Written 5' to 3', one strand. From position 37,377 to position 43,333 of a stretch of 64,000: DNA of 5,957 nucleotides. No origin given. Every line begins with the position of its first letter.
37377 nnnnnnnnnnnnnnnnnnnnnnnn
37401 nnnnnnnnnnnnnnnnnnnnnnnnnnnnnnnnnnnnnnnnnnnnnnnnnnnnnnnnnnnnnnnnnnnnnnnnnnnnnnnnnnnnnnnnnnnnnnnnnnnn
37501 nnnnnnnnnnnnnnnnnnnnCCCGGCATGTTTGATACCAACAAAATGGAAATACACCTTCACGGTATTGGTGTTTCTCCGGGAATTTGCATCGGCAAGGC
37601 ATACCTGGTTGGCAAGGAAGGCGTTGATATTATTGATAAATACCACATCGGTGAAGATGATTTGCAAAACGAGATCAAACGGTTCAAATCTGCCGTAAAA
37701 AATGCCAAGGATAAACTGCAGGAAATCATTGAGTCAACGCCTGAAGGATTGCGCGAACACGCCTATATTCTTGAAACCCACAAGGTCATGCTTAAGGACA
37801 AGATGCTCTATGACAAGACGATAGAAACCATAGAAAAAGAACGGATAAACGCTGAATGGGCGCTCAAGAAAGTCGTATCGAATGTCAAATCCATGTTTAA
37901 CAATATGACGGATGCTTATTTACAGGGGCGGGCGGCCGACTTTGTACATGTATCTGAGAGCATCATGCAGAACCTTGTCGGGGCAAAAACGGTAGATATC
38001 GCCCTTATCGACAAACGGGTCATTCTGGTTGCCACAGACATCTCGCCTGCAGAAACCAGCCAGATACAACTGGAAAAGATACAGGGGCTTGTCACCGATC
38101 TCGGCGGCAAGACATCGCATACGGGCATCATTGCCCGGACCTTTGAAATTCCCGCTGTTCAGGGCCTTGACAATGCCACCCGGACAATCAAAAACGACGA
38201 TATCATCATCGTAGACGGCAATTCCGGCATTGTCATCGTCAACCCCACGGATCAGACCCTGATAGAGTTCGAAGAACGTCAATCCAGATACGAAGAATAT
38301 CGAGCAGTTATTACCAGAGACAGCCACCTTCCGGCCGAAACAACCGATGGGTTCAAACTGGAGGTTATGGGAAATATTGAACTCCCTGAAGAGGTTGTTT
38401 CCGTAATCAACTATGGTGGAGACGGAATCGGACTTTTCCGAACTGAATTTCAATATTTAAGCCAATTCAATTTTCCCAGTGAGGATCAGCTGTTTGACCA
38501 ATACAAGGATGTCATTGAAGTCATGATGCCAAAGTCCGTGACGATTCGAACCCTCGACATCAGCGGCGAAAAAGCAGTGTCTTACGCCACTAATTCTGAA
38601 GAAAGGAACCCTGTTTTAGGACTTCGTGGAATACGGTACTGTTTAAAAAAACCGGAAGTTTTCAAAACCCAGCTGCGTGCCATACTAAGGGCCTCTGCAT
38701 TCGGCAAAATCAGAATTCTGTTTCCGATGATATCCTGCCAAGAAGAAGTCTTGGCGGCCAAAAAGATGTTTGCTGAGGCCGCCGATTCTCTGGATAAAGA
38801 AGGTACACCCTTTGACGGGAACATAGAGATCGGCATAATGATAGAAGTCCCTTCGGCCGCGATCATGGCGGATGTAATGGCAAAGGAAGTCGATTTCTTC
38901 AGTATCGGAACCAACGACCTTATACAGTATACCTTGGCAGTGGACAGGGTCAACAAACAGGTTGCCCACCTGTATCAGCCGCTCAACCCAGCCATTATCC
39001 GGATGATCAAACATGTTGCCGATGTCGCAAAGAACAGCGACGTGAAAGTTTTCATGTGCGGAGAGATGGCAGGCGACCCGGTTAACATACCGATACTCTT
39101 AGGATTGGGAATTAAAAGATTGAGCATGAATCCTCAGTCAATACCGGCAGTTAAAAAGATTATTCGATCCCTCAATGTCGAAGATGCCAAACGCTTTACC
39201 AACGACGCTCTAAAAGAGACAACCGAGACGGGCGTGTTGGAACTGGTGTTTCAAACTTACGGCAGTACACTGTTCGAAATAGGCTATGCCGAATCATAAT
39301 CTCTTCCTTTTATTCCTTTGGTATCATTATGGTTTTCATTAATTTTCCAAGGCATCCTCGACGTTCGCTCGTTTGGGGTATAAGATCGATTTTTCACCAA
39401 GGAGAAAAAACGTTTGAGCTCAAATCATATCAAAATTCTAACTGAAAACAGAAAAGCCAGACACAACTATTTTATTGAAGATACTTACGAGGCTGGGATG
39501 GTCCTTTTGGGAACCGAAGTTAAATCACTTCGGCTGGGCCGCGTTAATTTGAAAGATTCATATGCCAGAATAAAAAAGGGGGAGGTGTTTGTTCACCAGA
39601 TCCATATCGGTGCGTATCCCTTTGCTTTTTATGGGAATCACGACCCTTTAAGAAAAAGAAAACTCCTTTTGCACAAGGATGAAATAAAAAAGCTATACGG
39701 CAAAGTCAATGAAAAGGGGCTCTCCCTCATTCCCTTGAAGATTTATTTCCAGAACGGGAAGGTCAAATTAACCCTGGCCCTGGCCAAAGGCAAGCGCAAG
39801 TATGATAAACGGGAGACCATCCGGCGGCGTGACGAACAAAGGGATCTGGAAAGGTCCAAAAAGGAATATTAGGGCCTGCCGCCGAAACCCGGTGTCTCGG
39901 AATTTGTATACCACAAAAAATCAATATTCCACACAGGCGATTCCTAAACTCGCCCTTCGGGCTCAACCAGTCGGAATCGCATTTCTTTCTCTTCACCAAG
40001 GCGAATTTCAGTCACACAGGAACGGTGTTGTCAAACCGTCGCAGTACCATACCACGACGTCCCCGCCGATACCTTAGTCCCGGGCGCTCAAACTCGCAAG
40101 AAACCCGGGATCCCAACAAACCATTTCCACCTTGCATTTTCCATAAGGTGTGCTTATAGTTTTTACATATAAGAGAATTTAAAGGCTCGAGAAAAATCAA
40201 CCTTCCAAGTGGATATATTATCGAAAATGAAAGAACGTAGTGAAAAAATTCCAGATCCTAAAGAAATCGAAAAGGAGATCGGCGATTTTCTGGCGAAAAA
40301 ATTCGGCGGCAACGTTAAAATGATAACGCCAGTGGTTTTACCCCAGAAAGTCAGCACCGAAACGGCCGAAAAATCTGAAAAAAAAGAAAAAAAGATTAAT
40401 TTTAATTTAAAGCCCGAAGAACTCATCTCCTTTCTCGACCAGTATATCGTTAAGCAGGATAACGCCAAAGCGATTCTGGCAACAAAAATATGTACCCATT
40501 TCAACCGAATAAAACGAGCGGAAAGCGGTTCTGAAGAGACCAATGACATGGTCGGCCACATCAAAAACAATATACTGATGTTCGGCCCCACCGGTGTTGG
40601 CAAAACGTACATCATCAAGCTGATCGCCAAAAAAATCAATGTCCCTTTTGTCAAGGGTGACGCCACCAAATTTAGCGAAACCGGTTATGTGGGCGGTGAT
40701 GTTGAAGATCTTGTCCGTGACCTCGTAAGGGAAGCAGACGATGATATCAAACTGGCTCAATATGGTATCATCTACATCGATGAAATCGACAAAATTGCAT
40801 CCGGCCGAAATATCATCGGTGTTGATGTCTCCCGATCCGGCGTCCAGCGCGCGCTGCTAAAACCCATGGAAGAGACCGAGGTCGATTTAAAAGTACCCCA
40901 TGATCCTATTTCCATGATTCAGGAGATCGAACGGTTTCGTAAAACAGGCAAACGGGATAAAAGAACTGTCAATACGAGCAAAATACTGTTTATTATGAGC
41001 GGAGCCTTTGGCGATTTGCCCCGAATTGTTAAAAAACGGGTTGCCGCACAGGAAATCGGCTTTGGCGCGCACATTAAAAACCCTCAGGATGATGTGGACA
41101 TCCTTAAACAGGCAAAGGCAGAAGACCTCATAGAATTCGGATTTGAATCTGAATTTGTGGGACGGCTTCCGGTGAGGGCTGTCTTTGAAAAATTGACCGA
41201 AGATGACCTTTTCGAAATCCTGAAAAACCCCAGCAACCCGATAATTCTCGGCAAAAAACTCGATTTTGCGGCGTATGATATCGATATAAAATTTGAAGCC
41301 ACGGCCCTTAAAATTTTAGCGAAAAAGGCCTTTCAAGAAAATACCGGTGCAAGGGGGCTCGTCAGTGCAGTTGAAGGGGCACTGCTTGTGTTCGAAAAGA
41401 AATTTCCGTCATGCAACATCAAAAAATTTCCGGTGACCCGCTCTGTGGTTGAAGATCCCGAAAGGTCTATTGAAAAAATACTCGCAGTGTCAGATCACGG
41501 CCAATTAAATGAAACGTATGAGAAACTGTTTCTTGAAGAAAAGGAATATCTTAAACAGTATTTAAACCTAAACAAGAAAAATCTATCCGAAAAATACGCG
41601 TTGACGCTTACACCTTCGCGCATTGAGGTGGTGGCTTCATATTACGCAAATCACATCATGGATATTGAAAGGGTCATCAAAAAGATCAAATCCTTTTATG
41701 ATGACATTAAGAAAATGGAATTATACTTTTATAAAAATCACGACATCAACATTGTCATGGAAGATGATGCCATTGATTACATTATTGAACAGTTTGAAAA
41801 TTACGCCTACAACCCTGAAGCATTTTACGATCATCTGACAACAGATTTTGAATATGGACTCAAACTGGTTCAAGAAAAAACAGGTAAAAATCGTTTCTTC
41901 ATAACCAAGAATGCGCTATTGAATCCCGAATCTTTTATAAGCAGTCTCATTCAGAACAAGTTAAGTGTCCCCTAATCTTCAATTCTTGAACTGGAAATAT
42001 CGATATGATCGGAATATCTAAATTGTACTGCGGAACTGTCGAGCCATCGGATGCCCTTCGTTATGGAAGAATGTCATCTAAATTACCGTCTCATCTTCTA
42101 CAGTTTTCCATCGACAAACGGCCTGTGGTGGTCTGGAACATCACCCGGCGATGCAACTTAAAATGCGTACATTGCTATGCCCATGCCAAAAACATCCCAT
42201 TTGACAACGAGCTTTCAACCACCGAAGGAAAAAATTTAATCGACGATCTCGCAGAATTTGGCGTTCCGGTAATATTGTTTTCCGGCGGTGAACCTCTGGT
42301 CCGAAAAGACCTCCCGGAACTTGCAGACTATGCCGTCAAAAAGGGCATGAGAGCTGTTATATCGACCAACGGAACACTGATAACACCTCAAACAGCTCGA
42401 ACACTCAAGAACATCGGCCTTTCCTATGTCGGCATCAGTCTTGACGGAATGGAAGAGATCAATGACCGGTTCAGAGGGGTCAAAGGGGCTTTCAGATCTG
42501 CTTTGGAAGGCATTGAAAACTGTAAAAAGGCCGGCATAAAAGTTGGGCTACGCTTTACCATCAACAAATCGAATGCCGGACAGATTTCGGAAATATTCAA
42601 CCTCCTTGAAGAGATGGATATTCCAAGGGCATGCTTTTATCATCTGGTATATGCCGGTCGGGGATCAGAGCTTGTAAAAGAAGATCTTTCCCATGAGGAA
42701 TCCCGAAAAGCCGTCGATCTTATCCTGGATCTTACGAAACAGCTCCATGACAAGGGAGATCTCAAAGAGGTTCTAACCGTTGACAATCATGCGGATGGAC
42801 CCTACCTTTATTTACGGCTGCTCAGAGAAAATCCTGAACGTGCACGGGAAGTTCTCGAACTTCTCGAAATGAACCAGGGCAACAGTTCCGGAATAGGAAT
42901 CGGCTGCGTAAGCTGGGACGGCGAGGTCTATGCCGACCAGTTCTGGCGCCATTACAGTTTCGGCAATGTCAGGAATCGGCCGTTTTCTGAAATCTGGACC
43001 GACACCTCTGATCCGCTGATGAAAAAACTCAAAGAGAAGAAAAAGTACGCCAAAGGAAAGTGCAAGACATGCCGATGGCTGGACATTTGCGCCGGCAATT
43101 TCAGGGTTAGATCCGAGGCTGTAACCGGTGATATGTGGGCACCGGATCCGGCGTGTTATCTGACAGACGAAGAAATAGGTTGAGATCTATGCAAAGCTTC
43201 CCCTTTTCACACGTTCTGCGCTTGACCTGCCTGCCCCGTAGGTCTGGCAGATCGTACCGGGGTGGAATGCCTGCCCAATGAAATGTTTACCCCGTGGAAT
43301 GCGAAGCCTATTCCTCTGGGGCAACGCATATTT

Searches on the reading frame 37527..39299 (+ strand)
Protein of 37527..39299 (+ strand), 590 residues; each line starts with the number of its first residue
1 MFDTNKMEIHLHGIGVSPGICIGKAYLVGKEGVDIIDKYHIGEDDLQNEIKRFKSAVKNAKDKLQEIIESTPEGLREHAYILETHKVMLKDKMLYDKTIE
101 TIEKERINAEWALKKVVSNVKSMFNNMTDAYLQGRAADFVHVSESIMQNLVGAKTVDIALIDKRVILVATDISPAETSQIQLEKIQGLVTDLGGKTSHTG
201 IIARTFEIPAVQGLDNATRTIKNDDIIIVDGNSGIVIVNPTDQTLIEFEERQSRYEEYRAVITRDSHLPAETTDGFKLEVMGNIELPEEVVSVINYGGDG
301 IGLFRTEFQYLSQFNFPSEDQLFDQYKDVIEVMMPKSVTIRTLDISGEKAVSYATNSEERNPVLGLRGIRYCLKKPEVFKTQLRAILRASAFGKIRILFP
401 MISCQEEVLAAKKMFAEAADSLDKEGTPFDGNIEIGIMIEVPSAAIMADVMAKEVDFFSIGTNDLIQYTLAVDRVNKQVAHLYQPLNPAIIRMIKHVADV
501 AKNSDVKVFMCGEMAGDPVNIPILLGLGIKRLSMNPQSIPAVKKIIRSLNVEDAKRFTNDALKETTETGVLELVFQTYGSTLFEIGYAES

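Call 11: search_protein_families(library=ncbifam, proteins=[window:37527-39299:+], max_evalue=0.00001)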
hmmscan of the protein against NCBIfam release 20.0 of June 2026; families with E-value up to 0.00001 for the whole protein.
window:37527-39299:+ (590 aa): 25 families
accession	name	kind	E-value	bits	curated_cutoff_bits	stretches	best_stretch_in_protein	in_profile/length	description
TIGR01417.1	PTS_I_fam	equivalog_domain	5.8e-189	629.2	341.7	1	11-574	1-564/565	phosphoenolpyruvate--protein phosphotransferase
NF008382.0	PRK11177.1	equivalog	5.6e-173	576.6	824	1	12-576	3-567/575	phosphoenolpyruvate-protein phosphotransferase PtsI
NF008283.0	PRK11061.1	equivalog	1.3e-126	423.7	583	1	8-574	168-731/748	phosphoenolpyruvate--protein phosphotransferase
NF005057.0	PRK06464.1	equivalog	3.2e-64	217.3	598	2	321-550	556-789/798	phosphoenolpyruvate synthase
TIGR01418.1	PEP_synth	equivalog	1.7e-61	208.6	739.75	2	320-548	549-781/784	pyruvate, water dikinase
TIGR01828.1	pyru_phos_dikin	equivalog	2.8e-42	144.7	843.45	2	353-542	646-856/865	pyruvate, phosphate dikinase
NF008478.1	PRK11377.1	equivalog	5.6e-28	98.2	520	1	35-237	272-471/473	dihydroxyacetone kinase phosphoryl donor subunit DhaM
NF006153.0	PRK08296.1-5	subfamily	9.7e-15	54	578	1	158-237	527-604/608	hypothetical protein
NF006150.0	PRK08296.1-2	subfamily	2e-13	49.5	650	1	128-251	499-617/633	hypothetical protein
NF052631.1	prodigiosin_PigC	equivalog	9.8e-12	43.6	1300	1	185-239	828-882/883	prodigiosin ligase PigC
NF004878.0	PRK06241.1-3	subfamily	1.5e-11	43.2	945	1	159-238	811-888/891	phosphoenolpyruvate synthase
NF006152.0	PRK08296.1-4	equivalog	2.3e-11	42.8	723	1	151-238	522-607/609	hypothetical protein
NF006151.0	PRK08296.1-3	equivalog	2.5e-11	42.8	693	1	166-238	532-602/604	hypothetical protein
NF052632.1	undecylprod_RedH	equivalog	3.1e-11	42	1350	1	186-238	825-877/880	undecylprodigiosin ligase RedH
NF004877.0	PRK06241.1-2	subfamily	1.7e-10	39.9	866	1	159-236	790-865/869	phosphoenolpyruvate synthase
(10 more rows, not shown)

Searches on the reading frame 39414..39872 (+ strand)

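Call 11: search_protein_families(library=ncbifam, proteins=[window:39414-39872:+], max_evalue=0.00001)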
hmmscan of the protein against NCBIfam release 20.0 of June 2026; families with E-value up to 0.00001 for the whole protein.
window:39414-39872:+ (152 aa): 2 families
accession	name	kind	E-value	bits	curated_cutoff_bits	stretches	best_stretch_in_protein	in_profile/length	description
NF003843.0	PRK05422.1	equivalog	8.6e-62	207.4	130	1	3-150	7-154/156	SsrA-binding protein SmpB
TIGR00086.1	smpB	equivalog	9.9e-57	191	119.1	1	9-148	2-142/144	SsrA-binding protein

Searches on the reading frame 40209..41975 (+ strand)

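Call 11: search_protein_families(library=ncbifam, proteins=[window:40209-41975:+], max_evalue=0.00001)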
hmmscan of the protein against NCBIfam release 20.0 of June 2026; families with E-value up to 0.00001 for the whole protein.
window:40209-41975:+ (588 aa): 15 families
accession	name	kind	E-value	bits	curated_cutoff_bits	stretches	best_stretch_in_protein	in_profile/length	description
NF003745.1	PRK05342.1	equivalog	1e-92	311.2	359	1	48-419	41-404/418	ATP-dependent Clp protease ATP-binding subunit ClpX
TIGR00382.1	clpX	equivalog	9.9e-87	291.6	370.75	1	48-418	48-409/414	ATP-dependent protease ATP-binding subunit ClpX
TIGR00390.1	hslU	equivalog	1.8e-49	168.9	362.45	3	68-176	2-104/441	ATP-dependent protease ATPase subunit HslU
TIGR02639.1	ClpA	equivalog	7.1e-11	41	993.15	1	66-158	445-526/734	ATP-dependent Clp protease ATP-binding subunit ClpA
NF003069.1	PRK03992.1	subfamily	7.2e-11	41.8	500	1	121-221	167-260/379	proteasome-activating nucleotidase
TIGR01242.2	TIGR01242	subfamily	3.1e-10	39.6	500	1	121-222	150-244/362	proteasome-activating nucleotidase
TIGR01241.2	FtsH_fam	equivalog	3.5e-09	36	600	1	114-201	190-271/598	ATP-dependent zinc metalloprotease FtsH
NF008004.0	PRK10733.1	equivalog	3.8e-09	35.1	1008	1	113-200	179-260/644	ATP-dependent zinc metalloprotease FtsH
NF047748.1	PrtsmActNtasePan1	equivalog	6.6e-09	35.3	750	1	119-243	182-297/405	proteasome-activating nucleotidase Pan1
NF047747.1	PrtsmActNtasePan2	equivalog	7.2e-09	35.4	700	1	120-222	186-281/397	proteasome-activating nucleotidase Pan2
TIGR01243.1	CDC48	subfamily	1.2e-08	33.8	802.65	1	121-214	214-301/733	CDC48 family AAA ATPase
NF041006.2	cell_div_CdvC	equivalog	5.7e-08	32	650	1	120-197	135-211/370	cell division protein CdvC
NF003229.0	PRK04195.1-5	equivalog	6.3e-07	28.5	280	1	80-200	19-119/413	replication factor C large subunit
NF042959.1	IteA_antiphage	equivalog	1.9e-06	27.3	510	1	37-148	43-154/367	anti-phage ATPase IteA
TIGR03346.1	chaperone_ClpB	equivalog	3.8e-06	25.5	1232.1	0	300-389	734-819/853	ATP-dependent chaperone ClpB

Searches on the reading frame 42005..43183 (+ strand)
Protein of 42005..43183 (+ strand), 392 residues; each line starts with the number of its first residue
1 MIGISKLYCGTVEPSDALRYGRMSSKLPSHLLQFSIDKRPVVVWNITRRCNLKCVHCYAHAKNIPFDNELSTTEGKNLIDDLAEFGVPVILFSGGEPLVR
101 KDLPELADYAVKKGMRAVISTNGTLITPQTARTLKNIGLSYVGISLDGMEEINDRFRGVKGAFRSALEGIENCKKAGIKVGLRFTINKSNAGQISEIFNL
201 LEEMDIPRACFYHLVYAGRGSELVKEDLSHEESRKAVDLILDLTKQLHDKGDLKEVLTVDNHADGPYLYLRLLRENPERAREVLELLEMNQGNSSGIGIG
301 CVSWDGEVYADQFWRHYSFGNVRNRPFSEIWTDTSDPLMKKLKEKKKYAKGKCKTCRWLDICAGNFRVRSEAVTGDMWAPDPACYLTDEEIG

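Call 11: search_protein_families(library=ncbifam, proteins=[window:42005-43183:+], max_evalue=0.00001)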
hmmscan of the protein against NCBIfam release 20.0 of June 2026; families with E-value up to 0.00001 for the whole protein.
window:42005-43183:+ (392 aa): 74 families (the best 25 are shown)
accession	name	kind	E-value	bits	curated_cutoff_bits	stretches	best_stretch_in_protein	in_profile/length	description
TIGR04546.1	rSAM_ahbC_deAc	equivalog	1.9e-228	757.8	650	1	2-391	1-390/390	12,18-didecarboxysiroheme deacetylase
TIGR04054.1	rSAM_NirJ1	equivalog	2.5e-168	559.7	650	1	2-391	1-387/387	putative heme d1 biosynthesis radical SAM protein NirJ1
TIGR04347.1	pseudo_SAM_Halo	equivalog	7.2e-137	456.8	525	1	2-391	1-390/390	TIGR04347 family pseudo-SAM/SPASM protein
TIGR04051.1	rSAM_NirJ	equivalog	2.7e-123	411.4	515.45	1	39-392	1-354/354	heme d1 biosynthesis radical SAM protein NirJ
TIGR04545.1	rSAM_ahbD_hemeb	equivalog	1.1e-73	248.6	500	1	42-385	2-336/339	heme b synthase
TIGR04053.2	TIGR04053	equivalog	2.4e-65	221.2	395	1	37-385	4-363/366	TIGR04053 family radical SAM/SPASM domain-containing protein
TIGR04055.1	rSAM_NirJ2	equivalog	5e-62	210.3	500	1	41-385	1-323/326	putative heme d1 biosynthesis radical SAM protein NirJ2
TIGR03962.1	mycofact_rSAM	equivalog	4.6e-43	147.7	265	1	39-388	11-335/339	mycofactocin radical SAM maturase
TIGR04303.1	GeoRSP_rSAM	equivalog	7e-41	140.9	400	2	42-231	7-195/325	GeoRSP system radical SAM/SPASM protein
TIGR04250.1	SCM_rSAM_ScmE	equivalog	6.6e-37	127.2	400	1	44-385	7-346/358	SynChlorMet cassette radical SAM/SPASM protein ScmE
NF050035.1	rSAM_WgK_link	exception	8.8e-37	126.9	650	1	41-389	9-366/367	radical SAM/SPASM peptide maturase WgkB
TIGR04103.1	rSAM_nif11_3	equivalog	1.1e-36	126.3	725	1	42-366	7-325/412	nif11-class peptide radical SAM maturase 3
NF045574.1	sacti_mat_StsB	exception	2e-33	116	625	1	41-221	97-276/466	StsB family radical SAM/SPASM domain sactipeptide maturase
TIGR04251.1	SCM_rSAM_ScmF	equivalog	2.4e-33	116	400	1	44-226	8-194/353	SynChlorMet cassette radical SAM/SPASM protein ScmF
TIGR02109.1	PQQ_syn_pqqE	equivalog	8.2e-33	113.8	381.35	1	42-219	9-187/358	pyrroloquinoline quinone biosynthesis protein PqqE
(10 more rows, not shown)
